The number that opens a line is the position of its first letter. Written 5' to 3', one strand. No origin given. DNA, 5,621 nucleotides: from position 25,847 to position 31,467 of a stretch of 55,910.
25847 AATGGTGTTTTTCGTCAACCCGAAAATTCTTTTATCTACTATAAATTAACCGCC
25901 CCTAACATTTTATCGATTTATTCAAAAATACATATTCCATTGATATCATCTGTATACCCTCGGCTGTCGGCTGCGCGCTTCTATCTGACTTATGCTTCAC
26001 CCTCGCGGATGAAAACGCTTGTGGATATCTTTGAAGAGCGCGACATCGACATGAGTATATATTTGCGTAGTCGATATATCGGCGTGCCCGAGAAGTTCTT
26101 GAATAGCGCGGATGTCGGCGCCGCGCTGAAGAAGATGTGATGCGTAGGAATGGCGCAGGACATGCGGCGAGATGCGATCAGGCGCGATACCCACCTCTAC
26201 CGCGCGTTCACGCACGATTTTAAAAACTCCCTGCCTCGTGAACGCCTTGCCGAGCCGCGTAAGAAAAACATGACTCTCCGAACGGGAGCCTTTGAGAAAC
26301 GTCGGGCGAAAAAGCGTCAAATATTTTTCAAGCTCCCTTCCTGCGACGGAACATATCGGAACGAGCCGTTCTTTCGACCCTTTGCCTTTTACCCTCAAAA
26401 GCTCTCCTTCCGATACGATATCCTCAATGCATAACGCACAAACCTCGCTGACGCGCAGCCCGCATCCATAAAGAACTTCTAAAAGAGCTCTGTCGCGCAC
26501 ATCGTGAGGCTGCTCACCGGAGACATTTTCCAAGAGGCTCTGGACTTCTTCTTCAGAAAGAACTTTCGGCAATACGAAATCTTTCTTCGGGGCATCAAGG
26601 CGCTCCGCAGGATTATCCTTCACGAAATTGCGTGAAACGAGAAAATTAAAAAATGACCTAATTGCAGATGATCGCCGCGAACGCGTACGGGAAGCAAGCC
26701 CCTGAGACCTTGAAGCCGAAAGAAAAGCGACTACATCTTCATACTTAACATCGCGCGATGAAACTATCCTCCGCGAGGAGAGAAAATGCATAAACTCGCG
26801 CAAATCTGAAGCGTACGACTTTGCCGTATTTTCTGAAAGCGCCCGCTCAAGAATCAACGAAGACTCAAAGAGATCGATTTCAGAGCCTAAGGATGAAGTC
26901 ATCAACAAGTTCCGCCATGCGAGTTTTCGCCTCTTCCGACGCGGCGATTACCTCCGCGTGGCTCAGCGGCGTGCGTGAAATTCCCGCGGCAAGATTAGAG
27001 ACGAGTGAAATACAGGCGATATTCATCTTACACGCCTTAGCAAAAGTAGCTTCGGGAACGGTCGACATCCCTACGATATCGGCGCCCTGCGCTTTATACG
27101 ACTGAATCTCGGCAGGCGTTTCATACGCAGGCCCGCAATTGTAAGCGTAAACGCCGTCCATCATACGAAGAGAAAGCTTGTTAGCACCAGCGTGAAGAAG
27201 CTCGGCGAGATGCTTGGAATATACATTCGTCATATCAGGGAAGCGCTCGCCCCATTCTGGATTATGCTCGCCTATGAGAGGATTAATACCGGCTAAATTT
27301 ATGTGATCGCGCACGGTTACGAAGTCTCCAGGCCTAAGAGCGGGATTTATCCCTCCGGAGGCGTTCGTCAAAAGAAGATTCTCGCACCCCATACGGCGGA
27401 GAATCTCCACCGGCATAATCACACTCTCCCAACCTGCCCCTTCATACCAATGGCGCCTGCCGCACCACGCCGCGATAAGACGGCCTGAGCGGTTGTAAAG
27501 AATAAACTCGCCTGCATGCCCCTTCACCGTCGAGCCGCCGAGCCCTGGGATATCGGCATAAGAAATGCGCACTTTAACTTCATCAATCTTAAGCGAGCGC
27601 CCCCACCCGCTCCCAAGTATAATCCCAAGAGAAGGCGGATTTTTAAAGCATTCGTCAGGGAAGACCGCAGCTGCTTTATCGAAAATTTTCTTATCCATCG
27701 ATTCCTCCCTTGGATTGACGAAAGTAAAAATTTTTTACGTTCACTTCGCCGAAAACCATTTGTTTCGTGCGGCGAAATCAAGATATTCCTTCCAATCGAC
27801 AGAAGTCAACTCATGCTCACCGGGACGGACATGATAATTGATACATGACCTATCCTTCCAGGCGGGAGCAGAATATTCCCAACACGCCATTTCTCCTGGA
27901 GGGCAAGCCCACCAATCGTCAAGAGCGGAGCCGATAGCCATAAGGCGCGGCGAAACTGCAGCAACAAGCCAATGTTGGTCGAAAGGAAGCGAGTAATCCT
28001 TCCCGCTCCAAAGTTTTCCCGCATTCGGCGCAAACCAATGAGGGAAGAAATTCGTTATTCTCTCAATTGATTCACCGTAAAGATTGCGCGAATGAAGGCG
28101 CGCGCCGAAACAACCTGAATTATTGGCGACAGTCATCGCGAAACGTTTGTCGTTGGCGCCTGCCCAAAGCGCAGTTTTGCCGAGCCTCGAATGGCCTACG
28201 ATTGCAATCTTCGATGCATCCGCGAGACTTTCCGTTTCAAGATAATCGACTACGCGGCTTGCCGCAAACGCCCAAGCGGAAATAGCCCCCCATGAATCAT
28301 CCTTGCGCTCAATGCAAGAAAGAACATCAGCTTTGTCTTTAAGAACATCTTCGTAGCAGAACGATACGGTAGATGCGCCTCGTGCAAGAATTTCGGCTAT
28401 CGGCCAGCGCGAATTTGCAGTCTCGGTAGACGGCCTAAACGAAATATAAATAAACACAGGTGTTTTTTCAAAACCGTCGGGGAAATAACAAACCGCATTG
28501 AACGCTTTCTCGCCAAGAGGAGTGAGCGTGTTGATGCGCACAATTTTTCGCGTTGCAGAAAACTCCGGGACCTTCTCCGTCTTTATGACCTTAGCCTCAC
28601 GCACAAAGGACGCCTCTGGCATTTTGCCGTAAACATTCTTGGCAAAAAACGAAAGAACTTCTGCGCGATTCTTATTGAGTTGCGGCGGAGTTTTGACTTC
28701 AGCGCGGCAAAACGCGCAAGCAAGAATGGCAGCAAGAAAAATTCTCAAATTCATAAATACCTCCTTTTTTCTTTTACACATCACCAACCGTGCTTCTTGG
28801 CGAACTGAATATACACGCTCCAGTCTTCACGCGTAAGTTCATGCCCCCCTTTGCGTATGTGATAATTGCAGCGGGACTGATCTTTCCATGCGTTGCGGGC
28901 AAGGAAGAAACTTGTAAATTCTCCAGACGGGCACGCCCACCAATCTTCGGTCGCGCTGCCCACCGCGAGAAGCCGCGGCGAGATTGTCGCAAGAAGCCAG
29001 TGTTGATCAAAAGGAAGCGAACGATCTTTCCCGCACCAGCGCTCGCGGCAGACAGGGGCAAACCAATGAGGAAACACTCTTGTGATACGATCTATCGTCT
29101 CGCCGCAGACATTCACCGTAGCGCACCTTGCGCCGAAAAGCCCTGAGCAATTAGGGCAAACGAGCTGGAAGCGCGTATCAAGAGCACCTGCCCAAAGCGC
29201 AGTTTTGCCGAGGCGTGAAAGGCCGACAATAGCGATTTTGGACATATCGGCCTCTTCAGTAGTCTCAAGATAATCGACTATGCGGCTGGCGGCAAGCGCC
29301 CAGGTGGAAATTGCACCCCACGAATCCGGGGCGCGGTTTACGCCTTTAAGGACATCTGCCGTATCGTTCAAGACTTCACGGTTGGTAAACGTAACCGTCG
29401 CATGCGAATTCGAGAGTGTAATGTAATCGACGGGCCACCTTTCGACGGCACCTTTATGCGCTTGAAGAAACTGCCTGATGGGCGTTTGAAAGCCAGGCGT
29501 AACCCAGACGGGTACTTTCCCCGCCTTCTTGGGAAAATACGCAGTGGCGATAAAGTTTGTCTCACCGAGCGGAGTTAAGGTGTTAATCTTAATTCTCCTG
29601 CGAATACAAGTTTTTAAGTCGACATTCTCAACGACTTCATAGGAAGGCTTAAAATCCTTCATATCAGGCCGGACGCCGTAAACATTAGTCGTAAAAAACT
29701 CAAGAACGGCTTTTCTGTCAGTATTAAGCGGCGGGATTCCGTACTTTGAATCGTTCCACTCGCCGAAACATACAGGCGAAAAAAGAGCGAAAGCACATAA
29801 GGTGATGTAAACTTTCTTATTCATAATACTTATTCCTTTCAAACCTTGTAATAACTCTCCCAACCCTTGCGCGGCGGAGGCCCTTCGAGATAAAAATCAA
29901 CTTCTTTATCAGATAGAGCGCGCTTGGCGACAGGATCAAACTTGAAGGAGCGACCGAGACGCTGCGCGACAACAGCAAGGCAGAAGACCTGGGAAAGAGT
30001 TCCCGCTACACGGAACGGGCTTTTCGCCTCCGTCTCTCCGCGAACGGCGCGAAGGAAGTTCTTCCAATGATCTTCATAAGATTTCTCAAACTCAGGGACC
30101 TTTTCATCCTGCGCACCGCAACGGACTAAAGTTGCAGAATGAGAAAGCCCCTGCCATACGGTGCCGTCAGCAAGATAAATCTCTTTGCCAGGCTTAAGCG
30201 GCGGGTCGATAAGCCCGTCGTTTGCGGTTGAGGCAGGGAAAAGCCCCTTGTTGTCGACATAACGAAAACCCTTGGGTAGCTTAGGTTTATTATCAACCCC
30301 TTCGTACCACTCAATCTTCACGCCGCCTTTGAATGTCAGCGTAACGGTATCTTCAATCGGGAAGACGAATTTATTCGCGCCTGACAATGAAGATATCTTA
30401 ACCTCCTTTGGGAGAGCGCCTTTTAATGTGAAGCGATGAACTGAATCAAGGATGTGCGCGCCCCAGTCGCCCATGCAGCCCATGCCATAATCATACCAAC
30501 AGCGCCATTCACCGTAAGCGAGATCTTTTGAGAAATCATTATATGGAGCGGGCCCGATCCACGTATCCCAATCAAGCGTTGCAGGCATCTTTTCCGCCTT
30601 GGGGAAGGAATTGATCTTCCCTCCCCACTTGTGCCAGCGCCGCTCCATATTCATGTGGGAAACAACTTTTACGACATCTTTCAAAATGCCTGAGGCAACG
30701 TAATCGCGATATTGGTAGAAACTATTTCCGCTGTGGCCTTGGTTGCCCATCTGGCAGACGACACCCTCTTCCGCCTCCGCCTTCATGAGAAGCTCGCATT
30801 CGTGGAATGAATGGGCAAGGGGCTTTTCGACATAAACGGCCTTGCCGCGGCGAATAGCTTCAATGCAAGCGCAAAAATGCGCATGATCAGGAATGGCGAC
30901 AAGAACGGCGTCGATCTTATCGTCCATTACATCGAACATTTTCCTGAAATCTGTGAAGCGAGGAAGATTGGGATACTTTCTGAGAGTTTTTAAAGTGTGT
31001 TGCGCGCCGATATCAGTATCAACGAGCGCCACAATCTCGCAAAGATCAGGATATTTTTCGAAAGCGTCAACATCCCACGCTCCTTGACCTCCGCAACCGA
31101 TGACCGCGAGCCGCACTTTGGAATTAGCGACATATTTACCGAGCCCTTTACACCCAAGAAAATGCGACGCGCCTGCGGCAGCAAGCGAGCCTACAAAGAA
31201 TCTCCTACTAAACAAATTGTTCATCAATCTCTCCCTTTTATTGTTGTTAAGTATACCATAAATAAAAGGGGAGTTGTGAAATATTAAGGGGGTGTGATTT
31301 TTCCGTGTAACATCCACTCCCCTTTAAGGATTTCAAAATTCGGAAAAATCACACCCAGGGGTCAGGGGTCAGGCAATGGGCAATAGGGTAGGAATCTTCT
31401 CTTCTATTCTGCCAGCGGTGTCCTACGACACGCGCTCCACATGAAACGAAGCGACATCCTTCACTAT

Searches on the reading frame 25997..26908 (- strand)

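Call 12: search_protein_families(library=pfam, proteins=[window:25997-26908:-], max_evalue=0.01)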
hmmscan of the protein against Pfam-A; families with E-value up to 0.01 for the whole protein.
window:25997-26908:- (303 aa): 3 families
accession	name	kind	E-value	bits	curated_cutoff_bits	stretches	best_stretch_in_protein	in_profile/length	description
PF00589.27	Phage_integrase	-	5e-43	147.3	27.1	1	115-288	1-169/172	Phage integrase family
PF02899.23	Phage_int_SAM_1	-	2e-20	73.3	22.3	1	11-93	1-82/83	Phage integrase, N-terminal SAM-like domain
PF13495.12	Phage_int_SAM_4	-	1.7e-05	25.6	27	1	22-93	12-81/85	Phage integrase, N-terminal SAM-like domain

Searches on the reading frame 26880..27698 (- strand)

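Call 12: search_protein_families(library=pfam, proteins=[window:26880-27698:-], max_evalue=0.01)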
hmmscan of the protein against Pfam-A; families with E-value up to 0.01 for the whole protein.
window:26880-27698:- (272 aa): 1 family
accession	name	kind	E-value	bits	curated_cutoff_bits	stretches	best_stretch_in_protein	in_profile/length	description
PF01048.26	PNP_UDP_1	-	2.1e-42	145.5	25.1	1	24-269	2-232/233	Phosphorylase superfamily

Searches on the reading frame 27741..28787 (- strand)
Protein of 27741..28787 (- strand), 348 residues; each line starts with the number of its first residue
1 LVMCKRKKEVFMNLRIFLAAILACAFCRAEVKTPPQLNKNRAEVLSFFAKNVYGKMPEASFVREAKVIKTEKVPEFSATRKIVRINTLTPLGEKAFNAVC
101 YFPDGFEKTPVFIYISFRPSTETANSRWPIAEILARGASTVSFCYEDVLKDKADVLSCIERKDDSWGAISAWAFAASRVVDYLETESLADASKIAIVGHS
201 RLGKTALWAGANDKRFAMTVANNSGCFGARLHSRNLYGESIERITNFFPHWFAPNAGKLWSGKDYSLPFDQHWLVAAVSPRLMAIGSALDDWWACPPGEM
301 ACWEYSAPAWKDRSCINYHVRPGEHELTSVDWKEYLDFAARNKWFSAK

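Call 12: search_protein_families(library=pfam, proteins=[window:27741-28787:-], max_evalue=0.01)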
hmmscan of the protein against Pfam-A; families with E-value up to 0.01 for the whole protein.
window:27741-28787:- (348 aa): 2 families
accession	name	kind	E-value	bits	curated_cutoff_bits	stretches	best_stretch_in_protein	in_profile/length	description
PF22244.2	GCE_fung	-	1.3e-24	87.8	27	1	136-310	41-227/231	Glucuronyl esterase, fungi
PF00326.27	Peptidase_S9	-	0.0068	16.3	22.6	0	179-223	51-96/213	Prolyl oligopeptidase family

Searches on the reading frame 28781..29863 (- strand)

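Call 12: search_protein_families(library=pfam, proteins=[window:28781-29863:-], max_evalue=0.01)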
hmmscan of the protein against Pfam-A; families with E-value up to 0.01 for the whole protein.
window:28781-29863:- (360 aa): 1 family
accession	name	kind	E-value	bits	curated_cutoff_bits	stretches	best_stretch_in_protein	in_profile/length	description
PF22244.2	GCE_fung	-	2e-25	90.4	27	1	148-327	37-228/231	Glucuronyl esterase, fungi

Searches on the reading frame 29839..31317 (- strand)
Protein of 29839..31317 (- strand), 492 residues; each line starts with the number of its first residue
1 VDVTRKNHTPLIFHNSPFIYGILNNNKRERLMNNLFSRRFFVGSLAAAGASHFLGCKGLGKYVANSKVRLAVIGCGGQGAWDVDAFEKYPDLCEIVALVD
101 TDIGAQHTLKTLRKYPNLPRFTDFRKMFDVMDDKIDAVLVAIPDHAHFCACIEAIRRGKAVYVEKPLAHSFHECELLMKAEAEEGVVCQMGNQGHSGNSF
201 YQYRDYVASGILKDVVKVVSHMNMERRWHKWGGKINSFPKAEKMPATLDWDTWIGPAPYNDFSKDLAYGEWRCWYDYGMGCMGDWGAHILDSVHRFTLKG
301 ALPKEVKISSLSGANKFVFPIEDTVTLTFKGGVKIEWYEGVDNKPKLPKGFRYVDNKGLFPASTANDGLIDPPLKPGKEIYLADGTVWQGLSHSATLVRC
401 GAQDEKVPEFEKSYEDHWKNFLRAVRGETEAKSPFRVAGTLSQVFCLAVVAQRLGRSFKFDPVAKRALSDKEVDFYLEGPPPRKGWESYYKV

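Call 12: search_protein_families(library=pfam, proteins=[window:29839-31317:-], max_evalue=0.01)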
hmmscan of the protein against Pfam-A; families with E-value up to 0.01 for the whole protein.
window:29839-31317:- (492 aa): 3 families
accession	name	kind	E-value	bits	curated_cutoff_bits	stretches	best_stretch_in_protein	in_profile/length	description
PF19051.5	GFO_IDH_MocA_C2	-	1.3e-19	71.2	23.3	1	204-335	9-139/254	Oxidoreductase family, C-terminal alpha/beta domain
PF01408.29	GFO_IDH_MocA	-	2.3e-19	70.7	24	1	69-191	2-119/120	Oxidoreductase family, NAD-binding Rossmann fold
PF22725.1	GFO_IDH_MocA_C3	-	0.0046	17.4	27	0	267-334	31-97/124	GFO/IDH/MocA C-terminal domain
